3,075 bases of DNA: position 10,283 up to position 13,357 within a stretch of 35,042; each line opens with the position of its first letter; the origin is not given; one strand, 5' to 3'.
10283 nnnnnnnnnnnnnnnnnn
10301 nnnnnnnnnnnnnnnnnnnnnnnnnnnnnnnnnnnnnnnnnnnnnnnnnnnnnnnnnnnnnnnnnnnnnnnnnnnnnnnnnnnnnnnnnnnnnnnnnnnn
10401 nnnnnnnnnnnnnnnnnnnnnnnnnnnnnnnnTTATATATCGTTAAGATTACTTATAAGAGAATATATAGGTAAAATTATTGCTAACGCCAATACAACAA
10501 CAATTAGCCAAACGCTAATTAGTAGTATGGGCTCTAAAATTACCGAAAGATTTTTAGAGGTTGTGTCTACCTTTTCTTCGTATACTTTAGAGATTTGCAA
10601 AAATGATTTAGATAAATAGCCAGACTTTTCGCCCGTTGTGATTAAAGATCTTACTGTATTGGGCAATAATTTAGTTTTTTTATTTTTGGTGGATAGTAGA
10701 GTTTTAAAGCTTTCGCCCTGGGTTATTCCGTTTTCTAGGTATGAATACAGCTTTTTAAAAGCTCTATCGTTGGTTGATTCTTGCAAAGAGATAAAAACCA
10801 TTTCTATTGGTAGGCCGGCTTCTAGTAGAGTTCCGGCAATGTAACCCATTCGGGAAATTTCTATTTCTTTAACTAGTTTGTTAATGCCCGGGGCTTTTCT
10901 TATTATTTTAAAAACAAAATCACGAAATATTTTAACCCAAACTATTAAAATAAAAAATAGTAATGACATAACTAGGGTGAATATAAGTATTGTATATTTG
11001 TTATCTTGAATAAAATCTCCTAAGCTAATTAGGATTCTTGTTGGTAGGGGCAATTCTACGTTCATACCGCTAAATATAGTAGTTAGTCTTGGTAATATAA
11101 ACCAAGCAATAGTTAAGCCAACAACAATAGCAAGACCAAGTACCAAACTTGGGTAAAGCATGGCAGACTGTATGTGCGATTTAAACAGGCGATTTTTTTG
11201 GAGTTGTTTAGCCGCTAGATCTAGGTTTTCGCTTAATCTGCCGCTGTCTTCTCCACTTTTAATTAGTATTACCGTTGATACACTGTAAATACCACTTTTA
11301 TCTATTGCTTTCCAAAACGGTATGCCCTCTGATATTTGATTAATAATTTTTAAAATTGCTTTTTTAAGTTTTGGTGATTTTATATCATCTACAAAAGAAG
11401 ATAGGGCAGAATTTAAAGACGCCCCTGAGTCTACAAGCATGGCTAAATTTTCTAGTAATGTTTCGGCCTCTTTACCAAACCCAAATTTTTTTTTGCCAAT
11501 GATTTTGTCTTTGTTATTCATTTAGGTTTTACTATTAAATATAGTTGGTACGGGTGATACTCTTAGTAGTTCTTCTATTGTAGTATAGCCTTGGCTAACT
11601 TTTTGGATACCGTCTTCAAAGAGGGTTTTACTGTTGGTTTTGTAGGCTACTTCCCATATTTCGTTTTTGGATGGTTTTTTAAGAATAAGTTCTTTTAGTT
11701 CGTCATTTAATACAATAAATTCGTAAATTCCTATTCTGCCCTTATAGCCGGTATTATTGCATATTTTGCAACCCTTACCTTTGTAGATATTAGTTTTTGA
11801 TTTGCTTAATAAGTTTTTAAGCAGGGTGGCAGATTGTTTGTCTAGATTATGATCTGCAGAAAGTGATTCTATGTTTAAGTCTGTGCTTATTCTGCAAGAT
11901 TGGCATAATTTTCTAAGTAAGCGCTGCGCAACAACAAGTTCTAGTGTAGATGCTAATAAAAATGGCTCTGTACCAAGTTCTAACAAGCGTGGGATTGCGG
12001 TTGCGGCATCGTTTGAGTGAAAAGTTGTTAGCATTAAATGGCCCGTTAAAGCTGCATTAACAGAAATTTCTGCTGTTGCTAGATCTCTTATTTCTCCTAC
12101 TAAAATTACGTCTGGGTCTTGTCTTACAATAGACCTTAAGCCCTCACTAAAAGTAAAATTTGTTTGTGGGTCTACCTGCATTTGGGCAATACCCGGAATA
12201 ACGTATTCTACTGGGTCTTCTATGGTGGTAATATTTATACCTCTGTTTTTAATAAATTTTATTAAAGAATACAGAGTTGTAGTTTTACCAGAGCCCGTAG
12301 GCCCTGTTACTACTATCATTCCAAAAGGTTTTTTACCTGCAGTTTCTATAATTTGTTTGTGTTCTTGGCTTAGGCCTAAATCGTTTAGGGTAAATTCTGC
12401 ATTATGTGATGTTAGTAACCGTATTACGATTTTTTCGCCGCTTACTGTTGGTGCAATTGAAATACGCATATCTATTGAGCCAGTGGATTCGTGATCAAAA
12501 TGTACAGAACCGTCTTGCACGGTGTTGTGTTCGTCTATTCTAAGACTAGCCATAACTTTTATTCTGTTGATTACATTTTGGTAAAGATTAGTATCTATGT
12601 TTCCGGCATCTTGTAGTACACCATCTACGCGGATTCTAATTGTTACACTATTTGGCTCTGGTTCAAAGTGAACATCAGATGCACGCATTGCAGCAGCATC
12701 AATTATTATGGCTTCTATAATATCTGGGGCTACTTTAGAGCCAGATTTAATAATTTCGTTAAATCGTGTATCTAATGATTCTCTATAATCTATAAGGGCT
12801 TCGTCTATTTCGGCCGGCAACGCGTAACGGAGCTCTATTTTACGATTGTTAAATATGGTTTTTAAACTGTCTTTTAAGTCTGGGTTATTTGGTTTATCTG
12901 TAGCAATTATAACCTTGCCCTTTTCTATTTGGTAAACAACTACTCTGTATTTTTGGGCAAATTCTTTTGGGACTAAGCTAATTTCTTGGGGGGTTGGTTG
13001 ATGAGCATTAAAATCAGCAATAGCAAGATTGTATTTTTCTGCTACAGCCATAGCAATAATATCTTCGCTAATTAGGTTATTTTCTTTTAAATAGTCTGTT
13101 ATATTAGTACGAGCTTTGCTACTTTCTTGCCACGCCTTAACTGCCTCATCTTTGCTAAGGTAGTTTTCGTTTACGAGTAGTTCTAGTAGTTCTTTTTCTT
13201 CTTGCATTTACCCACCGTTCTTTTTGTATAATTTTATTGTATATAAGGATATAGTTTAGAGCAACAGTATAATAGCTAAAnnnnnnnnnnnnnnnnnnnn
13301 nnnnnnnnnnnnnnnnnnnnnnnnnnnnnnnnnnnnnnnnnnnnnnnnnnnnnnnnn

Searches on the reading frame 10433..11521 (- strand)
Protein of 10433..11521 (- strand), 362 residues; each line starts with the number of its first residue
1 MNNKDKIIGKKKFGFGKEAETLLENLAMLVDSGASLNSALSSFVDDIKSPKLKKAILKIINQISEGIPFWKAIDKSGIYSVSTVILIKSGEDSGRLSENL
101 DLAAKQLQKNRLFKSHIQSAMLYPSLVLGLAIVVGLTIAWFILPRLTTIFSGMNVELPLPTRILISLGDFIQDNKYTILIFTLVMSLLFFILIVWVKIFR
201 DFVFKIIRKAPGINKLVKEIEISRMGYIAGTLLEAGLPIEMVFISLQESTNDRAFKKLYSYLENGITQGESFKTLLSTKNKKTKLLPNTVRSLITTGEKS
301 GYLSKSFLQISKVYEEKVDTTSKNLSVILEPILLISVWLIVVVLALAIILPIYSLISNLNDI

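Call 3: search_protein_families(library=pfam, proteins=[window:10433-11521:-], max_evalue=1)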
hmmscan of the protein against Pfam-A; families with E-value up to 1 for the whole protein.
window:10433-11521:- (362 aa): 2 families
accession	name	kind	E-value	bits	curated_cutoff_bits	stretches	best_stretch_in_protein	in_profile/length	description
PF00482.28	T2SSF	-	1.4e-42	145.1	25.2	2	23-144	2-125/125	Type II secretion system (T2SS), protein F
PF17091.10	Inovirus_G7P_1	-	0.46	11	27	1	135-153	16-34/38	Inovirus G7P protein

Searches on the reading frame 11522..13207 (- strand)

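Call 3: search_protein_families(library=pfam, proteins=[window:11522-13207:-], max_evalue=1)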
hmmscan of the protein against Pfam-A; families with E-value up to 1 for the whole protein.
window:11522-13207:- (561 aa): 32 families (the best 25 are shown)
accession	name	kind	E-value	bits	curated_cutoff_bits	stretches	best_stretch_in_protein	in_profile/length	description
PF00437.27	T2SSE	-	2.6e-119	398.6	24.9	1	161-549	9-370/370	Type II/IV secretion system protein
PF05157.20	MshEN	-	1.1e-13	51.4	23.1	1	59-141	1-83/90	MshEN domain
PF13401.12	AAA_22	-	0.0003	21.6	27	1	296-330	6-33/130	AAA domain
PF13173.12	AAA_14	-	0.00035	21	27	1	297-334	4-42/129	AAA domain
PF13604.12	AAA_30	-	0.00075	19.7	27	1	279-327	2-50/191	AAA domain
PF03205.20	MobB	-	0.00084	19.7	26.6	1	298-330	2-34/133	Molybdopterin guanine dinucleotide synthesis protein B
PF25199.1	nSTAND_NTPase5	-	0.00097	19.4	34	1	286-330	32-77/145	Novel STAND NTPase 5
PF20720.3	nSTAND3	-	0.0012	19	27.2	1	296-333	18-55/155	Novel STAND NTPase 3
PF13238.12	AAA_18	-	0.0026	18.7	29.4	1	298-327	1-29/128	AAA domain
PF13191.12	AAA_16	-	0.0031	18.5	32.6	1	292-337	22-64/167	AAA ATPase domain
PF01637.24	ATPase_2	-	0.0036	17.6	33.2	1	283-324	8-49/225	ATPase domain predominantly from Archaea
PF02492.25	cobW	-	0.011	15.8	20.7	1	298-327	3-31/180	CobW/HypB/UreG, nucleotide-binding domain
PF00005.33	ABC_tran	-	0.018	16.1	25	1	297-321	13-37/137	ABC transporter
PF13245.12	AAA_19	-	0.019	15.6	25.1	1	296-323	12-39/134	AAA domain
PF13086.12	AAA_11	-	0.022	15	27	1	284-320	7-42/257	AAA domain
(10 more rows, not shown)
